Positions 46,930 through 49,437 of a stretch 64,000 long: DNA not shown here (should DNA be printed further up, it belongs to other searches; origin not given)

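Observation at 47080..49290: One polypeptide encoding LMW phosphatase, RpiB and serine hydroxymethyltransferase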

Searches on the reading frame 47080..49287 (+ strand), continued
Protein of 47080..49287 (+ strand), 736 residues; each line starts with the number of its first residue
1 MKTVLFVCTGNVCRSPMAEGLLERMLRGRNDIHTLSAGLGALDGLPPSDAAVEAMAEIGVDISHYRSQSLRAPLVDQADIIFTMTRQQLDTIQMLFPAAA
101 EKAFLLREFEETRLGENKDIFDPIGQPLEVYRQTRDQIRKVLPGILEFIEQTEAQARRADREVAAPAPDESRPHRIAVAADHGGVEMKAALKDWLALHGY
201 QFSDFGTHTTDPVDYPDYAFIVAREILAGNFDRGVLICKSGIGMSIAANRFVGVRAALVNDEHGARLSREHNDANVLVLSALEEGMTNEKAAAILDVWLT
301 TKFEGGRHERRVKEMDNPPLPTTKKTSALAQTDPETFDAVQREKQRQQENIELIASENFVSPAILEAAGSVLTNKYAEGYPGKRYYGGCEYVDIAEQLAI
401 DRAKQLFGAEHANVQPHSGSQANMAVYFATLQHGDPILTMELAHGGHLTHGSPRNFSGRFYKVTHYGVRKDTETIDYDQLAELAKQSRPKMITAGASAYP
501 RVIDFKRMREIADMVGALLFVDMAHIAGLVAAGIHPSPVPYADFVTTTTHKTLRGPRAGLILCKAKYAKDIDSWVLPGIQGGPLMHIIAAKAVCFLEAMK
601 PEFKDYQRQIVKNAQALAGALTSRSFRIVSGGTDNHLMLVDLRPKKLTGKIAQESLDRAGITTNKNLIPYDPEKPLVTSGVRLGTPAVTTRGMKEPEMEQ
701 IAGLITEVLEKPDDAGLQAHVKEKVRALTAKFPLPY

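Call 7: find_related_loci(query=window:47080-49287:+, collection=genome_contigs, flank=4000)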
Query window:47080-49287:+ (736 aa) in genome_contigs; peptide patterns used: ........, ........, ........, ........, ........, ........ (x = any residue, [..] = any of these).
600 stretches matched a pattern (row limit reached: there are more); 597 encode a relative of the query (tblastn E <= 1e-3); the best 80 are kept; 80 distinct loci.
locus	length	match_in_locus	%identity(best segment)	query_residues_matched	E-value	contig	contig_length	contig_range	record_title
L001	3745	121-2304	61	1-736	0e+0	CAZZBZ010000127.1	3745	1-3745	MAG TPA_asm: uncultured Verrucomicrobiota bacterium isolate SRP272421_co2_287 genome assembly, contig: NODE_106819_lengt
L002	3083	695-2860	60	1-736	0e+0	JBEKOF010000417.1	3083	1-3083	MAG: Verrucomicrobiota bacterium isolate SPRUCE 434 SPRUCE_434_417, whole genome shotgun sequence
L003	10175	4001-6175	60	1-736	0e+0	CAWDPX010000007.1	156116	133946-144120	MAG: uncultured Verrucomicrobiae bacterium isolate MFD01689.bin.2.14 genome assembly, contig: contig_15843, whole genome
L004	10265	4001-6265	57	3-735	0e+0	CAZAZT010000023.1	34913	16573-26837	MAG TPA_asm: uncultured Chthoniobacteraceae bacterium isolate SRP193358_co1_587 genome assembly, contig: NODE_2496_lengt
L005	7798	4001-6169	58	1-736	0e+0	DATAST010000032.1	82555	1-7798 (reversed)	MAG TPA_asm: Verrucomicrobiia bacterium isolate SMAG_U5527 k141_3412394, whole genome shotgun sequence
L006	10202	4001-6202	57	1-735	0e+0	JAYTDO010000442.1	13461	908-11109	MAG: Chthoniobacteraceae bacterium isolate GFS_1749 GFS_1749_441, whole genome shotgun sequence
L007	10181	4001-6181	58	1-735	0e+0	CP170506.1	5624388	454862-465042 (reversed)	MAG: Chthoniobacteraceae bacterium isolate SH-KS-3 chromosome, complete genome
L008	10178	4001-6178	57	2-736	0e+0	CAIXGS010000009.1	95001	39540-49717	MAG: uncultured Spartobacteria bacterium isolate KT_bin-1681 genome assembly, contig: bin-1681:09/87, whole genome shotg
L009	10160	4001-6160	53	4-735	0e+0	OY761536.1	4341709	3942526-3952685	MAG: Victivallaceae bacterium isolate e353ef71-700a-4510-b67c-5bed4426050c genome assembly, chromosome: 1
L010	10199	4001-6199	53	3-735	0e+0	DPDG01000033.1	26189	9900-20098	MAG TPA_asm: Lentisphaeria bacterium isolate UBA11452 contig_13744, whole genome shotgun sequence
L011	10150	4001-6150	63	2-735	0e+0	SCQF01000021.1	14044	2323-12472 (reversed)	MAG: Verrucomicrobia bacterium isolate DP16D_bin.41 DP16D_bin.41-26905, whole genome shotgun sequence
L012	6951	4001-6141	61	2-735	0e+0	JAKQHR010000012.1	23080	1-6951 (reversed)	MAG: Verrucomicrobiota bacterium isolate USDE_metabat.36 k141_130089, whole genome shotgun sequence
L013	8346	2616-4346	60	166-734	0e+0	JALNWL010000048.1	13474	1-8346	MAG: Syntrophales bacterium isolate SO_2016_LW2 bin 162 scaffold09271_LW138R_2016, whole genome shotgun sequence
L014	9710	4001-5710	59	173-734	0e+0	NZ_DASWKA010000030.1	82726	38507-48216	MAG: Candidatus Deferrimicrobium sp. isolate SMAG_U2910 k141_771834, whole genome shotgun sequence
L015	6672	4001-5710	60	176-734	0e+0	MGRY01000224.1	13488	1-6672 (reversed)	MAG: Deltaproteobacteria bacterium RIFCSPLOWO2_02_56_12 rifcsplowo2_02_sub10_scaffold_824, whole genome shotgun sequence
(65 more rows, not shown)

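Call 20: search_solved_structures(query=window:47080-49287:+, max_evalue=1e-20)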
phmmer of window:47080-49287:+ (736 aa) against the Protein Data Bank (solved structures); distinct sequences matched with E-value up to 1e-20: 105 (the best 60 are shown).
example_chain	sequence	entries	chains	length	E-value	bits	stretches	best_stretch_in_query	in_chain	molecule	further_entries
1kkj_A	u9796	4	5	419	1e-176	592.5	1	329-729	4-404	Serine Hydroxymethyltransferase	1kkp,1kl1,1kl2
2vgs_A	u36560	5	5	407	3e-176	590.9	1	329-729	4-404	SERINE HYDROXYMETHYLTRANSFERASE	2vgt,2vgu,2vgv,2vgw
2vi8_A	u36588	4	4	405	3.6e-176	590.7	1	329-729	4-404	SERINE HYDROXYMETHYLTRANSFERASE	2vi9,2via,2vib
1yjs_A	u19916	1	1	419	3.7e-176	590.7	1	329-729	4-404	SERINE HYDROXYMETHYLTRANSFERASE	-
2w7d_A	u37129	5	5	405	4.5e-176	590.4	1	329-729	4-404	SERINE HYDROXYMETHYLTRANSFERASE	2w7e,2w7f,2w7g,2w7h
2vmv_A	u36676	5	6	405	5.2e-176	590.2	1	329-729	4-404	SERINE HYDROXYMETHYLTRANSFERASE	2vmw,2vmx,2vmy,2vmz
1yjy_A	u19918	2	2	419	6.8e-176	589.8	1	329-729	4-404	SERINE HYDROXYMETHYLTRANSFERASE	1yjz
3pgy_A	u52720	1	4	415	1.1e-175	589.1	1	329-734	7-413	Serine hydroxymethyltransferase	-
2vmn_A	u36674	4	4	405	1.9e-175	588.3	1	329-729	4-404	SERINE HYDROXYMETHYLTRANSFERASE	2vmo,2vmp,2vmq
2w7i_A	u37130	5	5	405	2.5e-175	587.9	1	329-729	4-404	SERINE HYDROXYMETHYLTRANSFERASE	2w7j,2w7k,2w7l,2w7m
2vmr_A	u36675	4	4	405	2.5e-175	587.9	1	329-729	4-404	SERINE HYDROXYMETHYLTRANSFERASE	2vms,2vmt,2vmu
4n0w_A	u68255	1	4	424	8.9e-171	572.9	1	326-734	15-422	Serine hydroxymethyltransferase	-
4mso_A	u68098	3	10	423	9.2e-171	572.8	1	326-734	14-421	Serine hydroxymethyltransferase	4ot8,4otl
3gbx_A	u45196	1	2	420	2.5e-163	548.3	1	324-734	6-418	Serine hydroxymethyltransferase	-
1dfo_A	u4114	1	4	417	1.5e-162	545.6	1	325-734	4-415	SERINE HYDROXYMETHYLTRANSFERASE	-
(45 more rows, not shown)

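Call 29: search_protein_representatives(protein=window:47080-49287:+)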
Query: 736 residues. Proteins with E-value up to 0.001 (for the whole library): 49505; up to 1e-10: 24182; up to 1e-30: 4088. The best 150 are listed.
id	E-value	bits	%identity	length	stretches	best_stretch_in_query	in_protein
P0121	3.1e-251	852.1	58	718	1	17-735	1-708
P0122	7.9e-212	721.8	61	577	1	171-735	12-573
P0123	2.9e-195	667.1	57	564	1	175-735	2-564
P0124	1.8e-189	647.9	46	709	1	17-735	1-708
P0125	1.3e-178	612.1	66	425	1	328-734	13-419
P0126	5.0e-164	563.8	49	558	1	175-719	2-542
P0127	2.2e-162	558.4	58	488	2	173-512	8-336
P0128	2.3e-161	555.0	61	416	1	327-736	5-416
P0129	4.9e-154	530.8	64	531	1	331-715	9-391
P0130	9.1e-147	506.8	57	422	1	329-734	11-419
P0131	9.3e-145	500.1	46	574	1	175-729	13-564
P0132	3.2e-143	495.0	59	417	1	333-733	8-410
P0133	3.2e-139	481.8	54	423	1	318-735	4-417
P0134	3.8e-138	478.3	55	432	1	320-734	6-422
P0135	3.1e-137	475.3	57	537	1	317-734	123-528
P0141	3.5e-131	455.3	53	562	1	326-735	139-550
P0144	3.3e-128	445.5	68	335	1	1-313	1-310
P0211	1.3e-106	374.0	39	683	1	34-709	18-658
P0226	4.5e-104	365.7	41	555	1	172-714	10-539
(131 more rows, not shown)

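Call 39: predict_structure(alignment_id=A2)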
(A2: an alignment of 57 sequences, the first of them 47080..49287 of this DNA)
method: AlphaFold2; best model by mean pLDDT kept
length: 736 residues; sequences in the alignment: 57
mean_pLDDT: 81.9   pTM: 0.55
mean pLDDT of the five models: 81.9, 79.9, 79.3, 78.8, 75.8
residues with pLDDT >= 90: 303; 70-90: 306; 50-70: 71; < 50: 56
segments of 3 or more residues with pLDDT < 50: 156-171, 319-325, 370-388, 448-451, 578-582
pLDDT, mean of each block of 10 residues (from residue 1): 91 96 87 92 93 96 95 90 92 82 82 66 91 94 84 51 34 80 89 90 87 83 86 91 88 91 93 94 87 94 81 70 57 82 85 65 69 31 42 83 95 81 87 90 56 64 84 86 97 74 91 97 87 91 90 79 94 65 67 91 87 87 87 64 88 94 78 68 65 86 95 96 93 71
secondary structure, 60 per line:
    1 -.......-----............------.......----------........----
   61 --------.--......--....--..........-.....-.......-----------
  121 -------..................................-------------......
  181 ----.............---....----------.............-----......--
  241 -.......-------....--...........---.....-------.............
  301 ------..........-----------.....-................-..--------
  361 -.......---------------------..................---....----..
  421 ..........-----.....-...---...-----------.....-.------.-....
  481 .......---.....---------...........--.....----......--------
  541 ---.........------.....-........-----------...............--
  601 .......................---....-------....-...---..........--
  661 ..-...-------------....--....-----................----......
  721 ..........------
elements in order (helices of 4 or more, strands of 3 or more residues): E2-8 H14-25 E32-38 H49-56 H72-77 E80-83 H86-95 H97-101 E103-105 H106-109 H128-161 E175-180 H185-197 E201-204 H215-227 E233-238 H242-248 E256-259 H262-272 E276-280 H288-300 H307-316 H328-332 H334-349 H362-368 H390-407 E411-414 H419-430 E436-440 E462-466 H477-487 E491-495 H505-515 E518-522 H527-532 E544-548 H549-552 E559-563 H565-572 H584-598 H601-623 E627-630 E638-641 H649-658 E664-666 E680-683 H686-689 H695-710 H715-730

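Call 41: list_cluster_members(proteins=[P0121, P0124, P0211, P0122, P0123, P0126, P0131, P0141, P0144, P0226])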
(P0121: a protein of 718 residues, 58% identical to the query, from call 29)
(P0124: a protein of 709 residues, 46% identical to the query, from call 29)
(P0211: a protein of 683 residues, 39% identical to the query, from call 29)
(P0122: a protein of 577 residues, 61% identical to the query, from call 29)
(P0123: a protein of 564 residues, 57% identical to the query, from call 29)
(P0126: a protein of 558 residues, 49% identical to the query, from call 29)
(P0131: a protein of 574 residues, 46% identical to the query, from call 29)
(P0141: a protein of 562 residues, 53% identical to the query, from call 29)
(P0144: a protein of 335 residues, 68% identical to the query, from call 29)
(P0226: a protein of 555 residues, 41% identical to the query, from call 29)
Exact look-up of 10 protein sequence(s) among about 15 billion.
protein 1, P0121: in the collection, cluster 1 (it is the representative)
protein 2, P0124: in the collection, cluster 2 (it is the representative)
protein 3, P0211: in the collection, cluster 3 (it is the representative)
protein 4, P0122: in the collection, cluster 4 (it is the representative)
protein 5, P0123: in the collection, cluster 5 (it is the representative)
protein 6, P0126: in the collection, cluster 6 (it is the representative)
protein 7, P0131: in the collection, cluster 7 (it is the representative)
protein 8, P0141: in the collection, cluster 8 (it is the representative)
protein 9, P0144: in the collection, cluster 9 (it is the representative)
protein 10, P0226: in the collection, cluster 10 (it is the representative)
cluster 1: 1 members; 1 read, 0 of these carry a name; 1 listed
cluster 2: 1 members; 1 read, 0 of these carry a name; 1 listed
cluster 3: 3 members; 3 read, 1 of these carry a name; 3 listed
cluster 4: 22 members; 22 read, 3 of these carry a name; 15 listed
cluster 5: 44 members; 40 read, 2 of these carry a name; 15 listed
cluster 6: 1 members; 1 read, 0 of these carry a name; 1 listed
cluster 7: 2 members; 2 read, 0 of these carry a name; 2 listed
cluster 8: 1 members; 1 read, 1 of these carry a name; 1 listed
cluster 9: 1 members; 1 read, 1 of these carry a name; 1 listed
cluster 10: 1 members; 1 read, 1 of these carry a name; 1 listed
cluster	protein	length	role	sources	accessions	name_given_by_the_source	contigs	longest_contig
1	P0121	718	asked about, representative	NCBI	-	-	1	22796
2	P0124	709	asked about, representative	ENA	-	-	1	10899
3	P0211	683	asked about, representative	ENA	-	-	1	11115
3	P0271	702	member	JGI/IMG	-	RpiB/LacA/LacB family sugar-phosphate isomerase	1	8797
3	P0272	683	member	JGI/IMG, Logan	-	-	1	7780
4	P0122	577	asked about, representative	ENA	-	-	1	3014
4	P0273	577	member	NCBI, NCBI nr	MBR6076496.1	MAG: serine hydroxymethyltransferase [Victivallales bacterium] | serine hydroxymethyltransferase [Victivallales bacterium]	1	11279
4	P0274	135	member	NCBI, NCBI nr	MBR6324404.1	MAG: RpiB/LacA/LacB family sugar-phosphate isomerase, partial [Victivallales bacterium] | RpiB/LacA/LacB family sugar-phosphate isomerase [Victivallales bacterium]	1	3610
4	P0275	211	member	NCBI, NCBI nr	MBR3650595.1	MAG: serine hydroxymethyltransferase, partial [Victivallales bacterium] | serine hydroxymethyltransferase [Victivallales bacterium]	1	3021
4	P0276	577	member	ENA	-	-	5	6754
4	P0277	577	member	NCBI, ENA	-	-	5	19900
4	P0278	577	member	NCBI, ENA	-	-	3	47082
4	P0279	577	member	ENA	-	-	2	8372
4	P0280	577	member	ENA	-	-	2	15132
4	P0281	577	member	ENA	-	-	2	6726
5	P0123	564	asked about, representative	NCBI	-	-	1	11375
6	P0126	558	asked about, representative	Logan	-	-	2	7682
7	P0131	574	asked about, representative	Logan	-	-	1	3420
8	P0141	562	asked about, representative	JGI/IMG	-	glycine hydroxymethyltransferase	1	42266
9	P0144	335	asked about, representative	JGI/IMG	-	ribose 5-phosphate isomerase B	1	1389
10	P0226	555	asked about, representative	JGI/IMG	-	glycine hydroxymethyltransferase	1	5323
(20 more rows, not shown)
